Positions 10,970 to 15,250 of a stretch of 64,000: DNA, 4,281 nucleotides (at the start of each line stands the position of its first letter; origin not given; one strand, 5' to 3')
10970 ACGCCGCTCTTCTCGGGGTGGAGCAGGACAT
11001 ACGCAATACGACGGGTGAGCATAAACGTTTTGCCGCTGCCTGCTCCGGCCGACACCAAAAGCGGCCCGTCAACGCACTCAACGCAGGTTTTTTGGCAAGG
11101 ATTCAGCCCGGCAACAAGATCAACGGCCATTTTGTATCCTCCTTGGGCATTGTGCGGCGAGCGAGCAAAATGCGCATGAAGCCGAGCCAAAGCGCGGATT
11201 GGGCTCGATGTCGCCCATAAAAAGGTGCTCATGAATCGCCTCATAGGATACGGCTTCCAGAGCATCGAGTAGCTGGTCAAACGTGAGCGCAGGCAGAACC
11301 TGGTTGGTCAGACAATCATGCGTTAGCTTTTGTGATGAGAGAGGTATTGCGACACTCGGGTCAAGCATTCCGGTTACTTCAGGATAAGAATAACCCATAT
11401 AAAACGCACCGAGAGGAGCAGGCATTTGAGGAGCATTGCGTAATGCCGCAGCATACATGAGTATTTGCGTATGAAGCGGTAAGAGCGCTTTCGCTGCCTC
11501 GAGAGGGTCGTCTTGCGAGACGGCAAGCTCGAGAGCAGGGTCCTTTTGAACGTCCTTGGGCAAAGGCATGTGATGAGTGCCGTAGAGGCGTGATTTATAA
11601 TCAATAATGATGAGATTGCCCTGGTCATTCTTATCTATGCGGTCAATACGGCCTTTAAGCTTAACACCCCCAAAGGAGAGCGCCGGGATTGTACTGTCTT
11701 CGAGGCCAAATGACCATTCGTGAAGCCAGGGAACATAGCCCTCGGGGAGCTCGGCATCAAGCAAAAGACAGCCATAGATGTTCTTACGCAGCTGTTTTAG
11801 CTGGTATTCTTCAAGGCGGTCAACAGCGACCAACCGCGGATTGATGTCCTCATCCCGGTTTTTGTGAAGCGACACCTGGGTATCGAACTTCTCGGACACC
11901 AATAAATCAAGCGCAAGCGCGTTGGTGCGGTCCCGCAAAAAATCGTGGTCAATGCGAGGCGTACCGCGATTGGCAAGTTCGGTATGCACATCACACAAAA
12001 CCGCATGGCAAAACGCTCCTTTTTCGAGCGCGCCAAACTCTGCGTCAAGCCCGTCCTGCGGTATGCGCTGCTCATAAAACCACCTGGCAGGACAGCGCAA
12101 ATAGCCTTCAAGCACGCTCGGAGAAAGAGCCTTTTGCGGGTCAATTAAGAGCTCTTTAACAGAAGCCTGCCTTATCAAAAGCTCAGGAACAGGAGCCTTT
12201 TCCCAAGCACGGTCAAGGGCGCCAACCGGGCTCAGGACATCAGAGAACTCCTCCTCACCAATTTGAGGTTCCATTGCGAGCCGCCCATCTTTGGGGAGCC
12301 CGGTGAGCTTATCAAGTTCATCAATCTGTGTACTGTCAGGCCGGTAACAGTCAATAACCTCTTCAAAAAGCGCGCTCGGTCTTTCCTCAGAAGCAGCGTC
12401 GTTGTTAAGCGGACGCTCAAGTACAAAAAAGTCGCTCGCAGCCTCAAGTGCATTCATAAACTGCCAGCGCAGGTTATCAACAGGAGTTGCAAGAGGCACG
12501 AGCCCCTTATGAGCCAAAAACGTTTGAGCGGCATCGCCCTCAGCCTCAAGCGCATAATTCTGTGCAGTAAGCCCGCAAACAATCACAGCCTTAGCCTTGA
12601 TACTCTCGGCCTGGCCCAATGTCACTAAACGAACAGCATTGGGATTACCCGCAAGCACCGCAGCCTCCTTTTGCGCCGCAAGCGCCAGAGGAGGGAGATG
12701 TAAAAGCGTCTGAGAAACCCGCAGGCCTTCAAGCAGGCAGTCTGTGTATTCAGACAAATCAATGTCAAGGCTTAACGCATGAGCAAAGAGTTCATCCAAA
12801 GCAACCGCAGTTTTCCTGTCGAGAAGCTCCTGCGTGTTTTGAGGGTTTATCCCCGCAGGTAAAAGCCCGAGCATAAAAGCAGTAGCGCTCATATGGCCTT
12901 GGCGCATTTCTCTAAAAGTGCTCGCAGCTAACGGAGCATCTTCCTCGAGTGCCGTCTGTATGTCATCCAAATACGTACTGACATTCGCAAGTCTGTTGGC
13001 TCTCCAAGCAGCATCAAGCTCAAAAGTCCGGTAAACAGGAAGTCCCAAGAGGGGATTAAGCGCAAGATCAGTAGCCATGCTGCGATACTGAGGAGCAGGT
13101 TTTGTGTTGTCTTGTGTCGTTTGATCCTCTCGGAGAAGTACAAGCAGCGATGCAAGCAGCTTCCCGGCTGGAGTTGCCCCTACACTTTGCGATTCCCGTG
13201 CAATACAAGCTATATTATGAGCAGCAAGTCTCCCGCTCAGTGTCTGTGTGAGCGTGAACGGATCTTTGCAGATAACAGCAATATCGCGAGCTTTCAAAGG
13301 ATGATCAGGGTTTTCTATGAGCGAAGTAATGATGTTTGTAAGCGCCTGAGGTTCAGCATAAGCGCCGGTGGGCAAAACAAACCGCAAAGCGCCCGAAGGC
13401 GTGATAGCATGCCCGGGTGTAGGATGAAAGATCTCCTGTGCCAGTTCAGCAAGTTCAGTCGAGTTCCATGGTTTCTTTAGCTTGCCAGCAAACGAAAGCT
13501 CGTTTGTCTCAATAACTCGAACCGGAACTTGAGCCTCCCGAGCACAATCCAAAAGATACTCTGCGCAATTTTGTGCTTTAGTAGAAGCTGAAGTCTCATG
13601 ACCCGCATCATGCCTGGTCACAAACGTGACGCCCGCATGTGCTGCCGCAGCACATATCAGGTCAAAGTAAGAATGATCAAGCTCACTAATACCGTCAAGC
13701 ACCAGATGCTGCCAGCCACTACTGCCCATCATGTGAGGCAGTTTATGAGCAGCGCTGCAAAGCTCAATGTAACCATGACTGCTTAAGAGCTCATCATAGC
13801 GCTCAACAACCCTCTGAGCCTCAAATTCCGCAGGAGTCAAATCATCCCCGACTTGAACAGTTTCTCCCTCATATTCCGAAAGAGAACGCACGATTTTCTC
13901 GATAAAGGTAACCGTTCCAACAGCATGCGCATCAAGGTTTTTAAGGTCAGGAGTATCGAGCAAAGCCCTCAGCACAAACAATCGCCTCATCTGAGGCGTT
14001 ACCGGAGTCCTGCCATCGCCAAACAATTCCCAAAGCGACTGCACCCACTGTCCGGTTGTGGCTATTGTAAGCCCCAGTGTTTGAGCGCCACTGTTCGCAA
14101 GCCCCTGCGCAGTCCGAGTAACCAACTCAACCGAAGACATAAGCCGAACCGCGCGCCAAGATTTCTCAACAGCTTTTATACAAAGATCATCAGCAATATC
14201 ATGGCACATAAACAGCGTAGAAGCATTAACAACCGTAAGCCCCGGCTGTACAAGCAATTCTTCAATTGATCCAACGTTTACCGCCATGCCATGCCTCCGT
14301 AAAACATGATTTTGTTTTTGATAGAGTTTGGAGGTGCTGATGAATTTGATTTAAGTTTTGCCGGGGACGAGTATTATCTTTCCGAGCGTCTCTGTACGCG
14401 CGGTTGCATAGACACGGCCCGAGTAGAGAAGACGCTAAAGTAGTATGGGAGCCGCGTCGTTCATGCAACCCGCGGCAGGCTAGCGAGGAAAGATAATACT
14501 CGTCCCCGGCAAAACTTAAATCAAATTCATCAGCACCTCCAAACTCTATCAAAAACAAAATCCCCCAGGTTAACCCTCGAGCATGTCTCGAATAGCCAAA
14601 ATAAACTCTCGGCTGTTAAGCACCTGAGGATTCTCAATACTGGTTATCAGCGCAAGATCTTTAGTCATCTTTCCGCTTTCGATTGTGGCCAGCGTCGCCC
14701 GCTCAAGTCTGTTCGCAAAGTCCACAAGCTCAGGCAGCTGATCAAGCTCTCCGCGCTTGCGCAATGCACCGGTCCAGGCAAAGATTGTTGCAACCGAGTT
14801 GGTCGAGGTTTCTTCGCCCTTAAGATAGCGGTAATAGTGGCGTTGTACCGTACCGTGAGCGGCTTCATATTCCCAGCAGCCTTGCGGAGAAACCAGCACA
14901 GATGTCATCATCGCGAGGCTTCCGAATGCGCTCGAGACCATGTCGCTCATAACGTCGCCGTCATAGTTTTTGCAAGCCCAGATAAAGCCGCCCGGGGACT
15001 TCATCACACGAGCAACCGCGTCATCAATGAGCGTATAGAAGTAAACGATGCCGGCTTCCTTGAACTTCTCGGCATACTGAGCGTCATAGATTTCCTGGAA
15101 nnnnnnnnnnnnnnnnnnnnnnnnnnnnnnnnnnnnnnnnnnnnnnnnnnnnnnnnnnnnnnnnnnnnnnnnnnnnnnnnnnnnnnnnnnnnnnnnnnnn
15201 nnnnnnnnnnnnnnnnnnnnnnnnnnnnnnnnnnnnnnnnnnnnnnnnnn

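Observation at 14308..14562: Perfect 76-bp inverted repeat with a structured 103-nt centre between icd and addB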

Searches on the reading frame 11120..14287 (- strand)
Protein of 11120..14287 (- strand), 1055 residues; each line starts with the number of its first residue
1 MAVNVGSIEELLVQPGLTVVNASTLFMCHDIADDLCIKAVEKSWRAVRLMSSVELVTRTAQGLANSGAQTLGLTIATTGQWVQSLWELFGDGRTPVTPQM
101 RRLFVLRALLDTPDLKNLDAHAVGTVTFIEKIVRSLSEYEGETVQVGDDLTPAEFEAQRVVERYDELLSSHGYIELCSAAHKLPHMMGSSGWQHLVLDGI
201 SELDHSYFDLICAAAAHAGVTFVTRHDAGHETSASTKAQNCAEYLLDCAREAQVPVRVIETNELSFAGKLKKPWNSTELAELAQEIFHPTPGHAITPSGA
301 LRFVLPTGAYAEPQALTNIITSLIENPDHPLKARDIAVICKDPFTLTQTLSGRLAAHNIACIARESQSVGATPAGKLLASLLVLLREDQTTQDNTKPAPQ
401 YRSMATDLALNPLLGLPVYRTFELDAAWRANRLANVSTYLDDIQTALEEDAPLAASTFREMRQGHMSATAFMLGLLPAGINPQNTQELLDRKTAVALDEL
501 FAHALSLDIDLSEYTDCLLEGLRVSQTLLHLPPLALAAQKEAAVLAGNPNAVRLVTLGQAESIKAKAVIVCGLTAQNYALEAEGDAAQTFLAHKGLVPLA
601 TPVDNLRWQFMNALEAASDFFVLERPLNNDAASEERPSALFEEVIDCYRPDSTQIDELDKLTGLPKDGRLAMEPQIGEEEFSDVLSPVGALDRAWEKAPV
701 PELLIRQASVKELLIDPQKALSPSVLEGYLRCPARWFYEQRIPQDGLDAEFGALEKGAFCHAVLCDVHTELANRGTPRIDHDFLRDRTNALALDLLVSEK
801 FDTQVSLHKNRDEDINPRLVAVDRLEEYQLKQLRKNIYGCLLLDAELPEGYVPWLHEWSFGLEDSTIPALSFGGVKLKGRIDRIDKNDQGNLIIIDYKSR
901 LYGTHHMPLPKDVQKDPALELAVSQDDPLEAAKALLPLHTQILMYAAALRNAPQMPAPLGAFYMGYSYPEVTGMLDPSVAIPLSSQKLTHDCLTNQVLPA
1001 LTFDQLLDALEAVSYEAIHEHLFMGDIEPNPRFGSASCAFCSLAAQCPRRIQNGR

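Call 6: search_protein_families(library=pfam, proteins=[window:11120-14287:-])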
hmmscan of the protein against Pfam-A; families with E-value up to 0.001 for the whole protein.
window:11120-14287:- (1055 aa): 1 family
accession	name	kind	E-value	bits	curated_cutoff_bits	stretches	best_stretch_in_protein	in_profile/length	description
PF12705.13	PDDEXK_1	-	2.4e-24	87.1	22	1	721-1048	2-247/247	PD-(D/E)XK nuclease superfamily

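Call 18: find_related_loci(query=window:11120-14287:-, collection=genome_contigs, flank=6000)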
Query window:11120-14287:- (1055 aa) in genome_contigs; peptide patterns used: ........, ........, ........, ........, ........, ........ (x = any residue, [..] = any of these).
14 stretches matched a pattern, but none encodes a relative of the query by tblastn (E <= 1e-3).

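Call 21: find_homologous_proteins(query=window:11120-14287:-, max_evalue=1e-10)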
Query window:11120-14287:- (1055 aa): 2 proteins with E <= 1e-10 among 8000 candidates.
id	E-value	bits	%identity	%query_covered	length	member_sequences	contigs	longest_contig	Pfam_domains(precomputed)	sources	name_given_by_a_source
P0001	0.0e+0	2392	100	100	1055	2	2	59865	PF12705.14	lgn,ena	-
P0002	3.5e-159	550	39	74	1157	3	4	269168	PF12705.14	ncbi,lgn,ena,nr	ncbi:MAG: PD-(D/E)XK nuclease family protein [Coriobacteriia bacterium]|nr:PD-(D/E)XK nuclease famil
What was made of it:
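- Tried and rejected: AddB has no relative in GTDB species genomes (call 18), and only one distant relative, at 39% identity, turned up in the protein database (call 21).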

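Call 22: find_encoding_contigs(protein=P0001, flank=3000, max_places=10)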
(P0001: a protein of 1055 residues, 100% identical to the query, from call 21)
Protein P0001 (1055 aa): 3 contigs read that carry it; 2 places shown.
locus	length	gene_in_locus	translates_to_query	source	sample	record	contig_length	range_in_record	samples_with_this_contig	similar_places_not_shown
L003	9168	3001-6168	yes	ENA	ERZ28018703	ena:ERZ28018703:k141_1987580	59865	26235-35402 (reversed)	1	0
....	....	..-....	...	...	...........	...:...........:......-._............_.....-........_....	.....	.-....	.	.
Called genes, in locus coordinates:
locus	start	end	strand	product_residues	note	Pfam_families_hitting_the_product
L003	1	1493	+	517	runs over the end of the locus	PF09903:DUF2130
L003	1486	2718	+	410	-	PF00180:Iso_dh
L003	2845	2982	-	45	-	-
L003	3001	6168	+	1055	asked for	PF12705:PDDEXK_1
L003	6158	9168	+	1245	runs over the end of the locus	PF00580:UvrD-helicase, PF13245:AAA_19, PF13361:UvrD_C, PF13538:UvrD_C_2 (faint), PF12705:PDDEXK_1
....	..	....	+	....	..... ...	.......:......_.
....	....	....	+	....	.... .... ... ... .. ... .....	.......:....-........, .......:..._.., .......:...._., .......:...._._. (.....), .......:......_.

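Call 23: find_encoding_contigs(protein=P0002, flank=5000, max_places=4)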
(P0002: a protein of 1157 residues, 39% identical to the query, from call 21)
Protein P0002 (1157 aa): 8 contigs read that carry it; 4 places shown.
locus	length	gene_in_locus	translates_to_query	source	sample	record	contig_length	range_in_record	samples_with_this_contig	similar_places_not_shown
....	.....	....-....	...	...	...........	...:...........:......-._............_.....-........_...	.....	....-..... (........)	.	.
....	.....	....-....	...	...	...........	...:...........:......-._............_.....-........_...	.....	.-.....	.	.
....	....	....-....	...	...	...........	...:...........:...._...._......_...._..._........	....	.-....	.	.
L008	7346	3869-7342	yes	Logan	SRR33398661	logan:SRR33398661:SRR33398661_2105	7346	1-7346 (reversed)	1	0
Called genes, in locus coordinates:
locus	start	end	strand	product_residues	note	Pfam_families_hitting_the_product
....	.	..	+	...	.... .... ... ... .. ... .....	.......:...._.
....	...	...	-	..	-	-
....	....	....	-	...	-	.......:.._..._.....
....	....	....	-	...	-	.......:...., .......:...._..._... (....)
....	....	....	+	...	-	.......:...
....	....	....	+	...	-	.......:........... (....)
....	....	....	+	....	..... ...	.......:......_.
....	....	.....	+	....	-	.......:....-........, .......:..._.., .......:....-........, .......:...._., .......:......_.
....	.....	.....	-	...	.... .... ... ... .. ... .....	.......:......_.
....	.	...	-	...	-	?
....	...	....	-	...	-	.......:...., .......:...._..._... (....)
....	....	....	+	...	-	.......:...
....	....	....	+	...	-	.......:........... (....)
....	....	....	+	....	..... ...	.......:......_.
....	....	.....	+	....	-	-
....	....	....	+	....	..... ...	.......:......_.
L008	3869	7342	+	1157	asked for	PF12705:PDDEXK_1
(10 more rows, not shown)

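Call 33: search_protein_families(library=ncbifam, proteins=[window:11120-14287:-], max_evalue=0.00001)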
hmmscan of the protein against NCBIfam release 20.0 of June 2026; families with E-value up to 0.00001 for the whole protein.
window:11120-14287:- (1055 aa): 2 families
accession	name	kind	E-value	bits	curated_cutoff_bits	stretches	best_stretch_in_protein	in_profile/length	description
TIGR03623.1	TIGR03623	subfamily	4e-08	31.9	299.6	1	725-907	604-767/876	probable DNA repair protein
TIGR02773.1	addB_Gpos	equivalog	2.7e-06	25.3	903.7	0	720-900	783-960/1159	helicase-exonuclease AddAB subunit AddB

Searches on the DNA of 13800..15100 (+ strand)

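Call 5: search_rna_families(source=window, start=13800, end=15100, threshold=evalue, max_evalue=1, show_alignments=3)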
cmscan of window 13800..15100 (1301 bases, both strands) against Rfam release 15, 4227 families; matches with E-value up to 1: 0.
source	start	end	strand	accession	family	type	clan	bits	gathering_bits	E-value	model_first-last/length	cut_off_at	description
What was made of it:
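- On Any Rfam RNA family: No match up to E = 1 in 13800-15100 on either strand (call 5).
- Tried and rejected: Rfam: no family matched (call 5).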

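Call 12: search_dna_similar(query=window:14288-14569:+, collection=plasmids, mode=distant, max_evalue=0.01)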
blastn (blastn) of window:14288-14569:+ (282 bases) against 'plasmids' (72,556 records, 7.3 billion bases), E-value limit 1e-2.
No match.

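Call 13: search_dna_similar(query=window:14288-14569:+, collection=phages, mode=distant, max_evalue=0.01)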
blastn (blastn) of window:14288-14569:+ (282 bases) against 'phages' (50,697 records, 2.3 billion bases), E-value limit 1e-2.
No match.
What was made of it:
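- Tried and rejected: blastn of the whole spacer against plasmids and phages (calls 12, 13).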

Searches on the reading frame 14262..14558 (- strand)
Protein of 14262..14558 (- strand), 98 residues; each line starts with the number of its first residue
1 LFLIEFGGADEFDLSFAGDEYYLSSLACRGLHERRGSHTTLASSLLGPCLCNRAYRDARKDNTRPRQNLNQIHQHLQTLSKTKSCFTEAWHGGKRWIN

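Call 6: search_protein_families(library=pfam, proteins=[window:14262-14558:-])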
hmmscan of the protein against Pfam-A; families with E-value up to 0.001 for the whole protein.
window:14262-14558:- (98 aa): 0 families

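Call 19: find_homologous_proteins(query=window:14262-14558:-, max_evalue=1)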
Query window:14262-14558:-: 1 candidates shared short words with the query, none scored E <= 1.

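Call 62: search_protein_representatives(protein=window:14262-14558:-)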
Query: 98 residues. Proteins with E-value up to 0.001 (for the whole library): 4; up to 1e-10: 0; up to 1e-30: 0. The best 4 are listed.
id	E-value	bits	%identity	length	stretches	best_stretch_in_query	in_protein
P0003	4.5e-07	46.5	84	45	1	1-31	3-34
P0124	2.9e-05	40.7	35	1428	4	53-89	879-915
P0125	3.2e-05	40.6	31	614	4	44-83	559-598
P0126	4.9e-05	40.0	32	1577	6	18-45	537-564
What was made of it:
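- Tried and rejected: The 98-aa ORF that spans the element against 5.8 billion clustered proteins (call 19) and against 1.84 billion representatives with full HMMER (call 62). Coding reading of the 98-aa and 45-aa ORFs: rejected, with no Pfam domain and no homologues (calls 6, 19, 62).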

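Call 64: search_protein_families(library=pfam, proteins=[P0124, P0125, P0126], max_evalue=0.001)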
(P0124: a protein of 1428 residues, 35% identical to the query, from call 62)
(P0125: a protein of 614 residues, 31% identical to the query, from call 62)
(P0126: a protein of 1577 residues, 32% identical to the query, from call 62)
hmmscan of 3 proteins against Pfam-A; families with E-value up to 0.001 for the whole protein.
P0124 (1428 aa): 27 families (the best 25 are shown)
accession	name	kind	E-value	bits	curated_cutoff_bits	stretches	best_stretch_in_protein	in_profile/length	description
PF13424.12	TPR_12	-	0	987.1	30.1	16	847-920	3-76/77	Tetratricopeptide repeat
PF13374.12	TPR_10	-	2.3e-202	650.6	27.5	17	1017-1054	4-41/42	Tetratricopeptide repeat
PF00515.34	TPR_1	-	6.6e-162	519.9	27.8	17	765-794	3-32/34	Tetratricopeptide repeat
PF07719.23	TPR_2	-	1.1e-136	434.3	27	17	765-795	3-33/34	Tetratricopeptide repeat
PF24885.1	TPR_NPHP3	-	3.2e-125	416.7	100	9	1056-1171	98-213/239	Nephrocystin-3 TPR domain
PF13181.12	TPR_8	-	6.4e-120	381.7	25.7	17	891-919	3-31/34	Tetratricopeptide repeat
PF13176.12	TPR_7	-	6.8e-74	238.2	27.9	0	894-920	4-30/36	Tetratricopeptide repeat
PF13428.12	TPR_14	-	3.1e-53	173.1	23.5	0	894-920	6-32/44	Tetratricopeptide repeat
PF13431.12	TPR_17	-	8.1e-52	169.6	24.4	0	1009-1035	7-33/34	Tetratricopeptide repeat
PF14559.12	TPR_19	-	7.8e-49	164.3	25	1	861-918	5-54/68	Tetratricopeptide repeat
PF17874.7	TPR_MalT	-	1.5e-43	149.8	45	6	739-920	19-192/336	MalT-like TPR region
PF13174.12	TPR_6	-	3e-36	122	26.3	0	937-961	6-30/33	Tetratricopeptide repeat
PF13432.12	TPR_16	-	7.1e-28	97.1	32.7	0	857-919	7-61/65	Tetratricopeptide repeat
PF13371.12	TPR_9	-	2.5e-25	88.7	35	0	855-920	3-60/73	Tetratricopeptide repeat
PF07721.20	TPR_4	-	4.5e-15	55.1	27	0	894-914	6-26/26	Tetratricopeptide repeat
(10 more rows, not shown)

P0125 (614 aa): 0 families

P0126 (1577 aa): 3 families
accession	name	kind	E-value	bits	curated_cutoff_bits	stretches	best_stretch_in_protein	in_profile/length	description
PF06348.16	DUF1059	-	5.2e-13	49.5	21.1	0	1411-1436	4-29/56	Protein of unknown function (DUF1059)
PF13385.13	Laminin_G_3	-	7.5e-10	39.6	27.6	1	3-78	80-150/151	Concanavalin A-like lectin/glucanases superfamily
PF05494.18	MlaC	-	3e-08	34.1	26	0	638-674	124-157/166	MlaC protein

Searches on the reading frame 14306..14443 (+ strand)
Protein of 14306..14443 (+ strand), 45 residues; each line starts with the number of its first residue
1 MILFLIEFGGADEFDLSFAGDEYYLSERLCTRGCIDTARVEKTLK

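Call 6: search_protein_families(library=pfam, proteins=[window:14306-14443:+])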
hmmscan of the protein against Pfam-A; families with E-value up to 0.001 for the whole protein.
window:14306-14443:+ (45 aa): 0 families

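Call 25: list_cluster_members(proteins=[window:14306-14443:+, window:14262-14558:-])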
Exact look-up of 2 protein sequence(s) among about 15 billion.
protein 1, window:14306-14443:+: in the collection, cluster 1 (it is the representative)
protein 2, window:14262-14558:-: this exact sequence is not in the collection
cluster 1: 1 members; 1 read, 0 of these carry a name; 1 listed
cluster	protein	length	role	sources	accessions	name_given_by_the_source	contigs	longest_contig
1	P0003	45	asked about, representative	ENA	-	-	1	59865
